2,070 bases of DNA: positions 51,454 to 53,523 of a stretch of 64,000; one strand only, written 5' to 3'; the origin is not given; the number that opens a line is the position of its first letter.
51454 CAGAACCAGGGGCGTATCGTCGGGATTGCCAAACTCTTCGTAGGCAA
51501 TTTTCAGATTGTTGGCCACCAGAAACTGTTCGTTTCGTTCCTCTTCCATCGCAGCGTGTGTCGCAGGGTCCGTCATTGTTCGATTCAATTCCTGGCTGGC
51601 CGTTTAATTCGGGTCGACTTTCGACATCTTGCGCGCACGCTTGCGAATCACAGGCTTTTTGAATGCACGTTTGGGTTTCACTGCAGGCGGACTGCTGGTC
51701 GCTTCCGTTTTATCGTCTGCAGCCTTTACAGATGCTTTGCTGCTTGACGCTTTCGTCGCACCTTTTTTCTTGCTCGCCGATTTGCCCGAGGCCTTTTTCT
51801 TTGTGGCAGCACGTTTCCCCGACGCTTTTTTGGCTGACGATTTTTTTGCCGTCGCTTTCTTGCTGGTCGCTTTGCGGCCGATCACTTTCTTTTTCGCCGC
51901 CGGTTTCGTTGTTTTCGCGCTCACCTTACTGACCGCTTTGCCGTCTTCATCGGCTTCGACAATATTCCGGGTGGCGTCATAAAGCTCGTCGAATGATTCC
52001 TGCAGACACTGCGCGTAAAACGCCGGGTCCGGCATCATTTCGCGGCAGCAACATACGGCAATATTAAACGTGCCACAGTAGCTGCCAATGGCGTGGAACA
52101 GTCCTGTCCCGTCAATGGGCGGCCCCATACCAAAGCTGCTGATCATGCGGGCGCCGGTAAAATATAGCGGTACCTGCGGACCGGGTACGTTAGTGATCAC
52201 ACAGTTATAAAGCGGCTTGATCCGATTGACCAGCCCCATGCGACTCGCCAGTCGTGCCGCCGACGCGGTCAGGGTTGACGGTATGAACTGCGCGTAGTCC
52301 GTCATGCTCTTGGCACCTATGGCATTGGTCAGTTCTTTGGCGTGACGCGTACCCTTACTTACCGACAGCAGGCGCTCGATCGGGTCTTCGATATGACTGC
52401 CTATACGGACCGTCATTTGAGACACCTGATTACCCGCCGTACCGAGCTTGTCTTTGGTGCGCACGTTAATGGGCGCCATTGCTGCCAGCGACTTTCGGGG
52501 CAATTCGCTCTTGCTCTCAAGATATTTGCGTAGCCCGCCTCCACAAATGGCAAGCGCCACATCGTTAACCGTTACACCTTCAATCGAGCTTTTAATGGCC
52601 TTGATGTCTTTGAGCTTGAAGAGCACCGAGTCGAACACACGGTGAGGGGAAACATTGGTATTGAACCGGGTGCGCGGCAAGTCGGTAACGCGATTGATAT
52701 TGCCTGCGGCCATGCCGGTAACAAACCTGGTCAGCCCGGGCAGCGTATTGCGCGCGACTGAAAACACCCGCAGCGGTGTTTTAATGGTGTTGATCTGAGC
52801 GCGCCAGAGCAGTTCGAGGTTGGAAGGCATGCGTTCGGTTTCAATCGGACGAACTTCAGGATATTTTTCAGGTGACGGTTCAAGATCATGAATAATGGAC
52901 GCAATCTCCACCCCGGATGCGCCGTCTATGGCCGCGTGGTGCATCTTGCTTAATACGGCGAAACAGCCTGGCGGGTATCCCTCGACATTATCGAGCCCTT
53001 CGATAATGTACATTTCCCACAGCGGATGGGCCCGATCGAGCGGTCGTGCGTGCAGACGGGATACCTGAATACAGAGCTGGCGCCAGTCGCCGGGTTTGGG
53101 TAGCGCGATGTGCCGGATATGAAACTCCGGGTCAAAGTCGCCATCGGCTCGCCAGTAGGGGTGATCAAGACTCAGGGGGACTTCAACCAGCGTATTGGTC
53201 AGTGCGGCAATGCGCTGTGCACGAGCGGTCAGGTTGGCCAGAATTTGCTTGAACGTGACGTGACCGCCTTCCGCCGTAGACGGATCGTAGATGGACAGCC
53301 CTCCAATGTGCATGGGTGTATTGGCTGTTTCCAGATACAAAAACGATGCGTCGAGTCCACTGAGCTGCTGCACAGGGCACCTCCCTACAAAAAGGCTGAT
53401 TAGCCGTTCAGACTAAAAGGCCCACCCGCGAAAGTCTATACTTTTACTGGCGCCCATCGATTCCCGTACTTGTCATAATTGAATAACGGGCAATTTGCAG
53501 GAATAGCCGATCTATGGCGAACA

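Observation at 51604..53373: WS/DGAT carrying a histone-H1-like polycationic C-terminal tail, followed 15 nt later by an alpha/beta hydrolase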

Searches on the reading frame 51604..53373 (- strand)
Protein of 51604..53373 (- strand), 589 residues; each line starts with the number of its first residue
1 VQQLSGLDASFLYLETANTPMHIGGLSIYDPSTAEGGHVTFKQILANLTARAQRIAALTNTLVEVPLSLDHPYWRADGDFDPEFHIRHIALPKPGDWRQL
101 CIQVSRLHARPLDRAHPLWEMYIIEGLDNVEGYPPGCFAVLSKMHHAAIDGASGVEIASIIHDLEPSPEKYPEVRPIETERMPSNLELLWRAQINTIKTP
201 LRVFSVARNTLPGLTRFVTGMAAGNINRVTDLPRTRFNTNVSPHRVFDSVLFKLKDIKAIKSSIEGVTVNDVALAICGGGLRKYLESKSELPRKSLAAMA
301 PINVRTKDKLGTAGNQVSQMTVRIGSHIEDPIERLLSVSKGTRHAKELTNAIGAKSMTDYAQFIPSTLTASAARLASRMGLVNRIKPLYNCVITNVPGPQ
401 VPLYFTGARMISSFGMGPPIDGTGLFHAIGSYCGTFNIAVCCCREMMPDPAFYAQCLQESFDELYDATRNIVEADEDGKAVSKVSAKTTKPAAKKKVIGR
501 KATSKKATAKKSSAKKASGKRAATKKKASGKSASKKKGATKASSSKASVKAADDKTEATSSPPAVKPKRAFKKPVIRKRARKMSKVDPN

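Call 3: search_protein_families(library=pfam, proteins=[window:51604-53373:-], max_evalue=0.1)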
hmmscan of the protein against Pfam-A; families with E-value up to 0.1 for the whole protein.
window:51604-53373:- (589 aa): 3 families
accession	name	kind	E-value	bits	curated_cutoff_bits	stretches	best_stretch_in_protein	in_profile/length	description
PF03007.21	WS_DGAT_cat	-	9.5e-67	226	23.6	1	4-273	1-263/263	Wax ester synthase/diacylglycerol acyltransferase catalytic domain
PF06974.18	WS_DGAT_C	-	1.8e-30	106.3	20.7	1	314-464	2-144/145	WS/DGAT C-terminal domain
PF02862.22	DDHD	-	0.034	14.8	28.3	0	483-555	115-180/258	DDHD domain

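Call 4: search_protein_families(library=ncbifam, proteins=[window:51604-53373:-], max_evalue=0.01)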
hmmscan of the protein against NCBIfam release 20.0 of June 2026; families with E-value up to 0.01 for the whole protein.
window:51604-53373:- (589 aa): 3 families
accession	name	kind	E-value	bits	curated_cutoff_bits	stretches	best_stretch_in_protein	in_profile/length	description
TIGR02946.1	acyl_WS_DGAT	subfamily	2e-129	432.5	309.95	1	4-467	1-452/453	wax ester/triacylglycerol synthase family O-acyltransferase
NF011492.0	PRK14900.1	equivalog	6.6e-09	34.2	1783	1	469-555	965-1041/1044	valine--tRNA ligase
NF038053.1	hist_H1_lk_Burk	equivalog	0.001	19.3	80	1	479-568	76-164/195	histone H1-like DNA-binding protein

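Call 6: find_homologous_proteins(query=window:51604-53373:-, max_evalue=1e-10)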
Query window:51604-53373:- (589 aa): 7874 proteins with E <= 1e-10 among 8000 candidates; the best 120 are listed.
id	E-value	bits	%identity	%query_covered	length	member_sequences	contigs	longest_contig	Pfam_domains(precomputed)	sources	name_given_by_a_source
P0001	0.0e+0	1326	100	100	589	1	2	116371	PF03007.22,PF06974.19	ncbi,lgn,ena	-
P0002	0.0e+0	1039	78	100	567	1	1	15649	PF03007.22,PF06974.19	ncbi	ncbi:MAG: wax ester/triacylglycerol synthase family O-acyltransferase [Gammaproteobacteria bacterium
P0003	0.0e+0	1035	78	99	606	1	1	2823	PF03007.22,PF06974.19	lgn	-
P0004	6.6e-262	888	81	79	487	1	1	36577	PF03007.22,PF06974.19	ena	-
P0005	1.9e-260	883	78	81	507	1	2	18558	PF03007.22,PF06974.19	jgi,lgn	-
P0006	9.3e-260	881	79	80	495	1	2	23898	PF03007.22,PF06974.19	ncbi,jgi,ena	jgi:WS/DGAT/MGAT family acyltransferase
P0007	6.0e-259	878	81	80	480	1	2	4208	PF03007.22,PF06974.19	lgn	-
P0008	3.3e-258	876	79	80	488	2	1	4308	PF03007.22,PF06974.19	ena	-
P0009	1.0e-257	874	77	84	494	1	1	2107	PF03007.22,PF06974.19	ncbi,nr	ncbi:MAG: wax ester/triacylglycerol synthase family O-acyltransferase [Gammaproteobacteria bacterium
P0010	5.6e-257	872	78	79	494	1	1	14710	PF03007.22,PF06974.19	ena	-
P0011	2.8e-253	860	75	84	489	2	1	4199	PF03007.22,PF06974.19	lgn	-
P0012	1.3e-250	851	75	84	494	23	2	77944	PF03007.22,PF06974.19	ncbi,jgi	ncbi:MAG: diacylglycerol O-acyltransferase [Arenicella sp.]|jgi:diacylglycerol O-acyltransferase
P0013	2.0e-250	850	76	79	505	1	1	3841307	PF03007.22,PF06974.19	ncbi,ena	-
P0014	2.6e-250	850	71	87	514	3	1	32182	PF03007.22,PF06974.19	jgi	-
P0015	6.3e-250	849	71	86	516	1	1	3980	PF03007.22,PF06974.19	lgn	-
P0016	1.3e-249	848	71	84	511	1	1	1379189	PF03007.22,PF06974.19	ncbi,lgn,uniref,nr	ncbi:WS/DGAT/MGAT family O-acyltransferase [Arenicella xantha]|uniref:diacylglycerol O-acyltransfera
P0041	2.2e-245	834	75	80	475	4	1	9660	PF03007.22,PF06974.19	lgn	-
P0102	1.2e-218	745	64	88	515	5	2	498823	PF03007.22,PF06974.19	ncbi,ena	-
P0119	1.1e-214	732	63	86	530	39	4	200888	PF03007.22,PF06974.19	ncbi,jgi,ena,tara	jgi:WS/DGAT/MGAT family acyltransferase|tara:strand:+ start:1264 stop:2856 length:1593 start_codon:y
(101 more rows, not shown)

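Call 7: find_encoding_contigs(protein=window:51604-53373:-, flank=8000, max_places=6)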
Protein window:51604-53373:- (589 aa): no gene with exactly this product is on record in the collection.

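Call 18: find_encoding_contigs(protein=P0001, flank=6000, max_places=3)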
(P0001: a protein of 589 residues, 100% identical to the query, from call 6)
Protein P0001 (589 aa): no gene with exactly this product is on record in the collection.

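Call 19: find_encoding_contigs(protein=P0002, flank=6000, max_places=3)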
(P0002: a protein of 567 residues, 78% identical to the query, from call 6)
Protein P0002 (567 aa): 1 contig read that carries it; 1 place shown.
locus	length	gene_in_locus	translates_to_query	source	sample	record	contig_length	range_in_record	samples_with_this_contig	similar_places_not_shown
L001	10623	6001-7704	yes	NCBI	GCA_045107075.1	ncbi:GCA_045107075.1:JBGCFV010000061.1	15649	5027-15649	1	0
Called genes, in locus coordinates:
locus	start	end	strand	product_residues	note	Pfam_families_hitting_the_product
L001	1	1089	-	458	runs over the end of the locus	PF00202:Aminotran_3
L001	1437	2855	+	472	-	PF00392:GntR, PF00155:Aminotran_1_2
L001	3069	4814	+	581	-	PF02776:TPP_enzyme_N, PF00205:TPP_enzyme_M, PF02775:TPP_enzyme_C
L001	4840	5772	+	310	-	PF01515:PTA_PTB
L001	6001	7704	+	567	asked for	PF03007:WS_DGAT_cat, PF06974:WS_DGAT_C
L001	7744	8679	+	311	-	PF00561:Abhydrolase_1, PF12697:Abhydrolase_6, PF12146:Hydrolase_4 (weak)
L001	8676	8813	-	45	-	-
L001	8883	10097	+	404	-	PF03435:Sacchrp_dh_NADP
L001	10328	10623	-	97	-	PF02800:Gp_dh_C (weak)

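Call 20: find_encoding_contigs(protein=P0016, flank=6000, max_places=2)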
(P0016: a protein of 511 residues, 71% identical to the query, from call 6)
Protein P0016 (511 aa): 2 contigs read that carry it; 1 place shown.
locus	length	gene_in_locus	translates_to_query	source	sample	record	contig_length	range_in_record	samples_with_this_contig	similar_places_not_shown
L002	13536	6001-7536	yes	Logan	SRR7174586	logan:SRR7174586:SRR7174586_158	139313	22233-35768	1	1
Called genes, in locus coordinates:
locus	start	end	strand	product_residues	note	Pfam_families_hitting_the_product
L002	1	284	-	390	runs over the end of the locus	PF02670:DXP_reductoisom, PF08436:DXP_redisom_C, PF13288:DXPR_C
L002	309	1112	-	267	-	PF01148:CTP_transf_1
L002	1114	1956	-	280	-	PF01255:Prenyltransf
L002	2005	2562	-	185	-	PF01765:RRF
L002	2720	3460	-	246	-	PF00696:AA_kinase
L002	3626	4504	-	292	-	PF00889:EF_TS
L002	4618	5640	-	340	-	PF00318:Ribosomal_S2, PF14520:HHH_5 (weak)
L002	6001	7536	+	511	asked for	PF03007:WS_DGAT_cat, PF06974:WS_DGAT_C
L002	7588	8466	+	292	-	PF00561:Abhydrolase_1, PF12146:Hydrolase_4 (weak), PF12697:Abhydrolase_6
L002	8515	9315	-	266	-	PF00561:Abhydrolase_1 (weak), PF12697:Abhydrolase_6, PF02089:Palm_thioest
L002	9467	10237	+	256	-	PF00557:Peptidase_M24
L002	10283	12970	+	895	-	PF01909:NTP_transf_2 (weak), PF08335:GlnD_UR_UTase, PF24931:ACT_ACR9_3rd (faint), PF27444:GlnD_3rd, PF01966:HD (weak), PF27446:GlnD_5th, PF01842:ACT (weak)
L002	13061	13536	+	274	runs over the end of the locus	PF14805:THDPS_N_2, PF00132:Hexapep (weak), PF14602:Hexapep_2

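Call 22: search_solved_structures(query=window:51604-53373:-, max_evalue=0.001, show_alignments=1)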
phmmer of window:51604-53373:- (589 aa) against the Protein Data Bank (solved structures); distinct sequences matched with E-value up to 0.001: 2.
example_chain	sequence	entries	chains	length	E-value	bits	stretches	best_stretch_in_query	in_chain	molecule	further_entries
7nxg_A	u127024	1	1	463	6.9e-54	186.6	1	2-460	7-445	O-acyltransferase WSD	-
6chj_A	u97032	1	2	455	9.6e-52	179.6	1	3-463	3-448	Diacylglycerol O-acyltransferase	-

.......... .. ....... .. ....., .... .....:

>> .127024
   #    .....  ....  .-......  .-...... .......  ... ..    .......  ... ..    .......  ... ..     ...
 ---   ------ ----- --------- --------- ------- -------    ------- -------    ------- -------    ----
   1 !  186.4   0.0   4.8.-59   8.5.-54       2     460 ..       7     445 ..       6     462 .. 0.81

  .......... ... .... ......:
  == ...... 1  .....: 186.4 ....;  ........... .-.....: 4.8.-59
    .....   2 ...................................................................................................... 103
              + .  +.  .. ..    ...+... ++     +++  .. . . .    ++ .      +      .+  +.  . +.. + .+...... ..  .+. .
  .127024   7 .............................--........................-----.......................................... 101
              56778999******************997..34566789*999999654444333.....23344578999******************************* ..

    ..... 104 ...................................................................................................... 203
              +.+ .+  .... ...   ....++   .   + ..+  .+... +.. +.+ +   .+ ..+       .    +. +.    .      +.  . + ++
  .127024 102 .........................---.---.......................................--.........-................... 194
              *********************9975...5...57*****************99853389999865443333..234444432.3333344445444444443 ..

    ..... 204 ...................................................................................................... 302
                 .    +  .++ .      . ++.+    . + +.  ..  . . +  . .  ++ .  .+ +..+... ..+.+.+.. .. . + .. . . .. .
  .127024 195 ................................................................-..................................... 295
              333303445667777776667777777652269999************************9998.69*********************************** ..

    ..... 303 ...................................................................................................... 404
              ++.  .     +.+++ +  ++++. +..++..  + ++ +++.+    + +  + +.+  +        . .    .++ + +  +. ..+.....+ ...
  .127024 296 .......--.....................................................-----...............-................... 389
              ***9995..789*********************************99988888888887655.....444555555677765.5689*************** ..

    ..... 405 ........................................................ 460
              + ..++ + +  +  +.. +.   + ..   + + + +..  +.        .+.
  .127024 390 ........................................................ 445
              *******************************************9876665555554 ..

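Call 36: list_cluster_members(proteins=[P0001, P0003, P0266, P0134, P0135, P0154, P0229, P0216, P0250, P0121])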
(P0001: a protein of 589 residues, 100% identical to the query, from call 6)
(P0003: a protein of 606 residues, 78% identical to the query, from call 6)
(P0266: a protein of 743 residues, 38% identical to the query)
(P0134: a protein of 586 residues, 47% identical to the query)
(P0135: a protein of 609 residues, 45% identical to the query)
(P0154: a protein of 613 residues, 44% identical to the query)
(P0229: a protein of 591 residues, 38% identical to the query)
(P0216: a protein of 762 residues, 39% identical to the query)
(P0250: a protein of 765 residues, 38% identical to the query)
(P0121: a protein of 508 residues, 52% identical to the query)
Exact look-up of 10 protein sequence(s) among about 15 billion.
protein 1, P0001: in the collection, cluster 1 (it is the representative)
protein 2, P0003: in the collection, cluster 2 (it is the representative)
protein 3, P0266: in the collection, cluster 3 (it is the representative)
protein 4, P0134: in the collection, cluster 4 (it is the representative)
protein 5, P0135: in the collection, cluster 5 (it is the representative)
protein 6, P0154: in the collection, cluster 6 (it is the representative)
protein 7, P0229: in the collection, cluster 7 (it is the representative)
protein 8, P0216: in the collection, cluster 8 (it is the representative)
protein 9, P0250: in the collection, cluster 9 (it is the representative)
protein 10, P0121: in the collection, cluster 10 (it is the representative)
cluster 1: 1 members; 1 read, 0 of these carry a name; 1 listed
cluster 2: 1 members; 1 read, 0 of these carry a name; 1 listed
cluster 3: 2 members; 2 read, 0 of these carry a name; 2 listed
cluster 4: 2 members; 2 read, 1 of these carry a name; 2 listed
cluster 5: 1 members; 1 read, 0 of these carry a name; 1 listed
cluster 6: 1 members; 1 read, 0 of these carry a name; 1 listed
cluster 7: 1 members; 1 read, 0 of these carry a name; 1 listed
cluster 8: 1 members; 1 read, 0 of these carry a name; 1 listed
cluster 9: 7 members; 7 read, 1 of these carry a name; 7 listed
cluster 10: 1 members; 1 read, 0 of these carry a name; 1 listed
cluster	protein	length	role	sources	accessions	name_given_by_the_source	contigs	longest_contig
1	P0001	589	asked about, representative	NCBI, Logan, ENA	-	-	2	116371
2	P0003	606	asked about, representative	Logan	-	-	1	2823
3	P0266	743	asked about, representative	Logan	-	-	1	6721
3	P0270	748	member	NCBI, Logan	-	-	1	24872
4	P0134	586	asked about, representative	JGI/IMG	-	WS/DGAT/MGAT family acyltransferase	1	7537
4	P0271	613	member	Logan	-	-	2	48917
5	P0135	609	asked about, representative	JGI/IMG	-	-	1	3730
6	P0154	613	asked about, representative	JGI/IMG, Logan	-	-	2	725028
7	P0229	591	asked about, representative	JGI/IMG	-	-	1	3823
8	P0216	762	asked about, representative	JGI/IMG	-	-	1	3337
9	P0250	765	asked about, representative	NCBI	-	-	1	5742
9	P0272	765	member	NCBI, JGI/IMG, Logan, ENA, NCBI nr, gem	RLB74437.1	MAG: hypothetical protein DRH03_01125 [Deltaproteobacteria bacterium]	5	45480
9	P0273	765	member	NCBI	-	-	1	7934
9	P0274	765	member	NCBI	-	-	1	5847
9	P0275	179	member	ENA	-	-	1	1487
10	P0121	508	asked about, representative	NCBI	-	-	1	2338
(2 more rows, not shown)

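Call 53: find_encoding_contigs(protein=P0119, flank=4000, max_places=2)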
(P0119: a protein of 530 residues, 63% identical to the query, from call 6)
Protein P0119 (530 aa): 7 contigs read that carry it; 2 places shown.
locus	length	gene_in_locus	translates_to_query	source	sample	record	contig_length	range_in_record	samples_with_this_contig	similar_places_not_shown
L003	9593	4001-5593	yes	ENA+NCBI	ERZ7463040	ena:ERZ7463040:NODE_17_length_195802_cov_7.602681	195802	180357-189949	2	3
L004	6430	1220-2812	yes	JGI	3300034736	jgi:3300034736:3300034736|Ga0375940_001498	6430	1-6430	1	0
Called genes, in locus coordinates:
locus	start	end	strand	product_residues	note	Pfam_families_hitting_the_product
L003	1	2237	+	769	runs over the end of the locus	PF07715:Plug, PF00593:TonB_dep_Rec_b-barrel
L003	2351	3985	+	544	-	PF00501:AMP-binding, PF13193:AMP-binding_C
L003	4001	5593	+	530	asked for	PF03007:WS_DGAT_cat, PF06974:WS_DGAT_C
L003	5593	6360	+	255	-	PF07819:PGAP1, PF02450:LCAT (weak)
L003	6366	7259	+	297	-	PF00561:Abhydrolase_1, PF12146:Hydrolase_4, PF12697:Abhydrolase_6, PF20408:Abhydrolase_11 (faint)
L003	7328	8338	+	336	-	PF12625:Arabinose_bd, PF12833:HTH_18, PF00165:HTH_AraC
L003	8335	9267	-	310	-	PF00989:PAS (weak), PF13188:PAS_8 (faint), PF00990:GGDEF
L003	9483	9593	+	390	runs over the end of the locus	PF02771:Acyl-CoA_dh_N, PF02770:Acyl-CoA_dh_M, PF00441:Acyl-CoA_dh_1, PF08028:Acyl-CoA_dh_2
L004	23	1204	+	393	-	PF00501:AMP-binding, PF13193:AMP-binding_C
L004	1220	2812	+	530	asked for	PF03007:WS_DGAT_cat, PF06974:WS_DGAT_C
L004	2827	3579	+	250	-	PF07819:PGAP1, PF02450:LCAT (weak)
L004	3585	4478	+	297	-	PF00561:Abhydrolase_1, PF12146:Hydrolase_4, PF12697:Abhydrolase_6, PF20408:Abhydrolase_11 (faint)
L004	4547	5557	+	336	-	PF12625:Arabinose_bd, PF12833:HTH_18, PF00165:HTH_AraC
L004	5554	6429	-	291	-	?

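Call 54: find_encoding_contigs(protein=P0102, flank=4000, max_places=2)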
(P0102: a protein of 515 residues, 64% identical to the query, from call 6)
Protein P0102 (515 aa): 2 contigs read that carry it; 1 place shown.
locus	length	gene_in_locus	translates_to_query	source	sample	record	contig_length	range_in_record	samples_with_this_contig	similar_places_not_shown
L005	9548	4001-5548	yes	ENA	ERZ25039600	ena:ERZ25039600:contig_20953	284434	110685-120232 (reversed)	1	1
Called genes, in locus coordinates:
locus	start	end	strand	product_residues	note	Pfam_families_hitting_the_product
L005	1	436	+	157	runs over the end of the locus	PF04972:BON, PF01476:LysM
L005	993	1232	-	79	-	PF18480:DUF5615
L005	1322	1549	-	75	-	PF04255:DUF433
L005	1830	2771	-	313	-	PF01381:HTH_3, PF12844:HTH_19 (weak), PF13560:HTH_31 (weak), PF17765:MLTR_LBD (weak)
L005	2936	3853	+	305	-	PF12146:Hydrolase_4, PF00561:Abhydrolase_1, PF12697:Abhydrolase_6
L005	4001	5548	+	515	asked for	PF03007:WS_DGAT_cat, PF06974:WS_DGAT_C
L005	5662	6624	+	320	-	PF12625:Arabinose_bd, PF12833:HTH_18, PF00165:HTH_AraC (weak)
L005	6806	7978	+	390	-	PF02771:Acyl-CoA_dh_N, PF02770:Acyl-CoA_dh_M, PF00441:Acyl-CoA_dh_1, PF08028:Acyl-CoA_dh_2, PF22924:ACOX_C_alpha1 (faint)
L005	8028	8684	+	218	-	PF02798:GST_N, PF13417:GST_N_3, PF13409:GST_N_2, PF00043:GST_C (weak)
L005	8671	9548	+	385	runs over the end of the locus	PF02771:Acyl-CoA_dh_N, PF02770:Acyl-CoA_dh_M, PF00441:Acyl-CoA_dh_1, PF08028:Acyl-CoA_dh_2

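Call 55: find_encoding_contigs(protein=P0041, flank=4000, max_places=2)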
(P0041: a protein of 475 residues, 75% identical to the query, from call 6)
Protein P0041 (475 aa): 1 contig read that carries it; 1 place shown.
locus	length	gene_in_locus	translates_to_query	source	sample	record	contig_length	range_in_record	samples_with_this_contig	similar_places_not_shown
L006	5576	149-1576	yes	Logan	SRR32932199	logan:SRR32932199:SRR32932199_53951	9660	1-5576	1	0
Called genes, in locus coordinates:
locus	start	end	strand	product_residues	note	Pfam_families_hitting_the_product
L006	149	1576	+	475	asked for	PF03007:WS_DGAT_cat, PF06974:WS_DGAT_C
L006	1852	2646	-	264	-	PF00561:Abhydrolase_1 (weak), PF12697:Abhydrolase_6 (weak), PF07819:PGAP1 (faint), PF02089:Palm_thioest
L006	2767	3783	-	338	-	PF00710:Asparaginase, PF17763:Asparaginase_C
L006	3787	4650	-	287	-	PF03476:MOSC_N, PF03473:MOSC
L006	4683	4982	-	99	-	PF06844:DUF1244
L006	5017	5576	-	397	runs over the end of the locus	PF03453:MoeA_N, PF00994:MoCF_biosynth, PF03454:MoeA_C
